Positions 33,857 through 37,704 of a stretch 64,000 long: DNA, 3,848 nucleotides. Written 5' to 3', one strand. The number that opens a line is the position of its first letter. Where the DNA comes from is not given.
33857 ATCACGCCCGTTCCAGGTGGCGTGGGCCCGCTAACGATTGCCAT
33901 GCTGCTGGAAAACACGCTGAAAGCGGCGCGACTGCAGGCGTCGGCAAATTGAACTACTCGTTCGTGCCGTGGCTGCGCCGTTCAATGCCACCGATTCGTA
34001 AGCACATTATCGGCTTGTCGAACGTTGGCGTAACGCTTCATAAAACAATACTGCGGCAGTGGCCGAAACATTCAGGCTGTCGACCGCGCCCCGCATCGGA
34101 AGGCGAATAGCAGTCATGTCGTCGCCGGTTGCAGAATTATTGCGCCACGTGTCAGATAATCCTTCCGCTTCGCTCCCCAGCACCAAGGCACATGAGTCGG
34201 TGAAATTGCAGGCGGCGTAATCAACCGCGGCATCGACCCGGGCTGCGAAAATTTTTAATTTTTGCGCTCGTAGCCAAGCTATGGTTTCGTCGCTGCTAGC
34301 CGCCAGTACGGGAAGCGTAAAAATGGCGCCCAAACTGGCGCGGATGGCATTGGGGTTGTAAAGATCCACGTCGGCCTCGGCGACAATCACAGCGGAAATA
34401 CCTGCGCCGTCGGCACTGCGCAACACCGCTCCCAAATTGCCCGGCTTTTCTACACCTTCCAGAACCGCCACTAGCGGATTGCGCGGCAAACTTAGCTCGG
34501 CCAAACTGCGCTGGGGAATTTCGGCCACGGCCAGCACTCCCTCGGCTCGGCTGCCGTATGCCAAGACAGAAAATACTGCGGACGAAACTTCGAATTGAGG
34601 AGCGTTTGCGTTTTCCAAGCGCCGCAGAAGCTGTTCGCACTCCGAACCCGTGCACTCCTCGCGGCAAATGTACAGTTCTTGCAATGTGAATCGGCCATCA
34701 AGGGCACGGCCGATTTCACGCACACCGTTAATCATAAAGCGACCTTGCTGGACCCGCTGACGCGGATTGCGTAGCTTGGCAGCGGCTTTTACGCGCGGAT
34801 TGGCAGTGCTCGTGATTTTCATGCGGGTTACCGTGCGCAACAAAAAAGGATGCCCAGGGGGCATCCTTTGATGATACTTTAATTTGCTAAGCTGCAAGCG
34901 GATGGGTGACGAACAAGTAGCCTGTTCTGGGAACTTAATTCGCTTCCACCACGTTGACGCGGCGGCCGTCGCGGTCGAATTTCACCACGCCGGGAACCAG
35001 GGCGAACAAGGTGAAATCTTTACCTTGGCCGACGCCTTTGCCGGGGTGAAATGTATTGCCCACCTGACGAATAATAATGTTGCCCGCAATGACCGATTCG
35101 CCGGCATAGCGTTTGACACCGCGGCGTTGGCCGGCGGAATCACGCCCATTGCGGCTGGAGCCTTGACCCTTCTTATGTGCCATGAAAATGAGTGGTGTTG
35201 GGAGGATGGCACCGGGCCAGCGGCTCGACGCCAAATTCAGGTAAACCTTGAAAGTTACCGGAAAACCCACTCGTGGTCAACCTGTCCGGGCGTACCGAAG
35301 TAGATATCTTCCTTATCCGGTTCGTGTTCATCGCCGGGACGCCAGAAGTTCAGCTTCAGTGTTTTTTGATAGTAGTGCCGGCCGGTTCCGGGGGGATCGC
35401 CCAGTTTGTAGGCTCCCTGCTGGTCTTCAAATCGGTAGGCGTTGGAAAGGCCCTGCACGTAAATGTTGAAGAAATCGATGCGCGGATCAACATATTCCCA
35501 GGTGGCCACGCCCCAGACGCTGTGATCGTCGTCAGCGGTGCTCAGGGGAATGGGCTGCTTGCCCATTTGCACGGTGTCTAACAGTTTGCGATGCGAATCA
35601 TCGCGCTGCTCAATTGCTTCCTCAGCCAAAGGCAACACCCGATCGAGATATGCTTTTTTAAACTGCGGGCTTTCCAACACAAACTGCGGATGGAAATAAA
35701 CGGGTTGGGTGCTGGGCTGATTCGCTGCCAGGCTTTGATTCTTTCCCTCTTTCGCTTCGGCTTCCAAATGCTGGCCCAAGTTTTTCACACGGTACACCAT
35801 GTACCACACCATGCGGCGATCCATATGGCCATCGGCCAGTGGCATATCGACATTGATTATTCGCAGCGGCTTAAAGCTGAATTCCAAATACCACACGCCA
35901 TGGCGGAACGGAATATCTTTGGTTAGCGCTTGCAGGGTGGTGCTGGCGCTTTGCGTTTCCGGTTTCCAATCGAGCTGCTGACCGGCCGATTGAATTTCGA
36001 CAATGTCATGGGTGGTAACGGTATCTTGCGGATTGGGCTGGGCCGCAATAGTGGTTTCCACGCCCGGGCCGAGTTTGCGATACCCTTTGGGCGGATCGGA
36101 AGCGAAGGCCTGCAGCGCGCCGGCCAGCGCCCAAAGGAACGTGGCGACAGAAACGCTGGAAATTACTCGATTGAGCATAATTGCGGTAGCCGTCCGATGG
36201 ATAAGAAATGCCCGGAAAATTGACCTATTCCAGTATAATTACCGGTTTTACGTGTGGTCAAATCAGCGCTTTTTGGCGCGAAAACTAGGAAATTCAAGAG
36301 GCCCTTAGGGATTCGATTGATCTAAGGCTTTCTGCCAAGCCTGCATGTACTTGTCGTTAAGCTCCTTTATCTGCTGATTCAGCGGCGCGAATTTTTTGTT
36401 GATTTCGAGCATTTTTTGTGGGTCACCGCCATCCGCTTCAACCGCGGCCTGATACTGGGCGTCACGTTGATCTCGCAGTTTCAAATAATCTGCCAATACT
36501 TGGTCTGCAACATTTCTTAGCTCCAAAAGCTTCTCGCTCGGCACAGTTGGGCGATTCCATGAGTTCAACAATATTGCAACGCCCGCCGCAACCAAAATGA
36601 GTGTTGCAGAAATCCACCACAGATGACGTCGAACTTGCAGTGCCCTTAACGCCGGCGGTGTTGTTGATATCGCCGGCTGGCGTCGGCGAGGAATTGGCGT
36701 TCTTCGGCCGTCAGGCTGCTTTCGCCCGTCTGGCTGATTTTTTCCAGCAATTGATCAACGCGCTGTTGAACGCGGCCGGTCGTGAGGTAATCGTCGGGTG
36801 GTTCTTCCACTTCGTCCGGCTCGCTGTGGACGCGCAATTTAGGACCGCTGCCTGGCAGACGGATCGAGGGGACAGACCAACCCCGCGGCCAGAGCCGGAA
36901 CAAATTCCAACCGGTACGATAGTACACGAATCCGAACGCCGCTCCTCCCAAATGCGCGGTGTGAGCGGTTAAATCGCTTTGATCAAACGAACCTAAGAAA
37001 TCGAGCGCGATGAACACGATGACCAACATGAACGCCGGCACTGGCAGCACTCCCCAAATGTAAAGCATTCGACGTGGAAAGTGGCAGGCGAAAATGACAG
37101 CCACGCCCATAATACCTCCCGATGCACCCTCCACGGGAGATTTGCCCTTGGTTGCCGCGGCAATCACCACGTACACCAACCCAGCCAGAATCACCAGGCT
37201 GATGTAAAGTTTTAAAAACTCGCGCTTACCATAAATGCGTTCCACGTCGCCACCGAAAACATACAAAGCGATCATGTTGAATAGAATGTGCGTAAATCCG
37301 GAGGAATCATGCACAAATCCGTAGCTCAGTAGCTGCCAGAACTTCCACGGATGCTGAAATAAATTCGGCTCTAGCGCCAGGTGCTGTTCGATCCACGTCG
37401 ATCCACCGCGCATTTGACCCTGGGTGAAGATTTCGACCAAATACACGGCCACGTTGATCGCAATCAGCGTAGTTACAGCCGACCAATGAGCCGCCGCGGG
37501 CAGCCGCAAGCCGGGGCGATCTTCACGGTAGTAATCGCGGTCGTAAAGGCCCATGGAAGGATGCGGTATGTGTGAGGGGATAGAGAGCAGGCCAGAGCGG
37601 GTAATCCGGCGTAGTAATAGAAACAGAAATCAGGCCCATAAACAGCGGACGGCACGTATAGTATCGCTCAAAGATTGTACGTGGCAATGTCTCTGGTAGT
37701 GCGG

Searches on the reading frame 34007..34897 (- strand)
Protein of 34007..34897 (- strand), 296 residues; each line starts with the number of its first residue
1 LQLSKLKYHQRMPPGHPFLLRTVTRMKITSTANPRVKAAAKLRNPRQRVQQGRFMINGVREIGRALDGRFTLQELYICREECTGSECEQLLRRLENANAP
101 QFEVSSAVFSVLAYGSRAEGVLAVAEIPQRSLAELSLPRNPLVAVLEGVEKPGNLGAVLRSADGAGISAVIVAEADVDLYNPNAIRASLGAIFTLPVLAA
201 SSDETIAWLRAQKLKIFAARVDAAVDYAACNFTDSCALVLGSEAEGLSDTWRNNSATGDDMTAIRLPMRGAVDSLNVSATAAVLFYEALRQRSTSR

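Call 10: search_protein_families(library=pfam, proteins=[window:34007-34897:-], max_evalue=0.001)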
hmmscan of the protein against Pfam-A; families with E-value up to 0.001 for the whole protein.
window:34007-34897:- (296 aa): 2 families
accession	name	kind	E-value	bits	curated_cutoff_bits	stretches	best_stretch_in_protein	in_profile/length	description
PF00588.24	SpoU_methylase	-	2e-31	109.5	29.7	1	142-286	2-142/142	SpoU rRNA Methylase family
PF22435.1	MRM3-like_sub_bind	-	6.1e-15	55.9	27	1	33-123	1-84/84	MRM3-like substrate binding domain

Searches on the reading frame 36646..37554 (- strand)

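Call 10: search_protein_families(library=pfam, proteins=[window:36646-37554:-], max_evalue=0.001)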
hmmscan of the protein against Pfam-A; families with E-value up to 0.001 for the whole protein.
window:36646-37554:- (302 aa): 3 families
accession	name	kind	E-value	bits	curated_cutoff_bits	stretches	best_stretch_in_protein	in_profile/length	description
PF01694.28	Rhomboid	-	8.3e-28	97.8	22.6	1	70-213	2-138/143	Rhomboid domain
PF20216.3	DUF6576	-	2.6e-07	31.1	27.3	1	263-294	15-46/47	Family of unknown function (DUF6576)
PF08551.15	DUF1751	-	9.8e-05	23.3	22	1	72-154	8-96/99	Eukaryotic integral membrane protein (DUF1751)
